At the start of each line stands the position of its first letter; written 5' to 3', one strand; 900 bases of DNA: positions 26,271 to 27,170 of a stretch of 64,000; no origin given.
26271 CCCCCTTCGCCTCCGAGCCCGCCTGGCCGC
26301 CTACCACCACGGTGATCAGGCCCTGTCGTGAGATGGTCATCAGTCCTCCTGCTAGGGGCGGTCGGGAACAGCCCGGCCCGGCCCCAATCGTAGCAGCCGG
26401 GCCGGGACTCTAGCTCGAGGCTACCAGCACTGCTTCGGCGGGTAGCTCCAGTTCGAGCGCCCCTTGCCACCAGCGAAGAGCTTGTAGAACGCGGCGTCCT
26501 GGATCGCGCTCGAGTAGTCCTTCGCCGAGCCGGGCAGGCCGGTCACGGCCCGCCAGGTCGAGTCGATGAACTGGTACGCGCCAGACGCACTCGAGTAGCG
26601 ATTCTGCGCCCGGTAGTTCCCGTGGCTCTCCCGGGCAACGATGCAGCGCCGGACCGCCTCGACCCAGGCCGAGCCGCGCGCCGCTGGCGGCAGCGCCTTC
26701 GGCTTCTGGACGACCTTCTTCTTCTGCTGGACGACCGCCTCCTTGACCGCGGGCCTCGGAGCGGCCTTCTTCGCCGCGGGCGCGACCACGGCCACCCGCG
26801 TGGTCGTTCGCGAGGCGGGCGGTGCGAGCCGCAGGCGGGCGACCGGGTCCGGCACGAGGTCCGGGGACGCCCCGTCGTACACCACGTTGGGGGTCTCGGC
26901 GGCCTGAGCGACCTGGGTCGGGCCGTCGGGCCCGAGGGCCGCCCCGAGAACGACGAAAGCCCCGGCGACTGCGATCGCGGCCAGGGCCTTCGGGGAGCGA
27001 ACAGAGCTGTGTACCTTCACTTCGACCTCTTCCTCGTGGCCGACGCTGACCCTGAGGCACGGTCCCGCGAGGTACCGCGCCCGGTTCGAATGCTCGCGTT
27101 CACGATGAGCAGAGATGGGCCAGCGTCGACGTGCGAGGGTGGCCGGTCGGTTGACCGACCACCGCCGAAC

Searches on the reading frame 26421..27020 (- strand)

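Call 109: search_protein_families(library=pfam, proteins=[window:26421-27020:-], max_evalue=0.01)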
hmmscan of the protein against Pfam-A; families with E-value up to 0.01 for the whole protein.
window:26421-27020:- (199 aa): 1 family
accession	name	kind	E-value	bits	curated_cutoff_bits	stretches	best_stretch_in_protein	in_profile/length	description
PF06737.19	Transglycosylas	-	4.7e-06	27.6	27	1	127-191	10-74/77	Transglycosylase-like domain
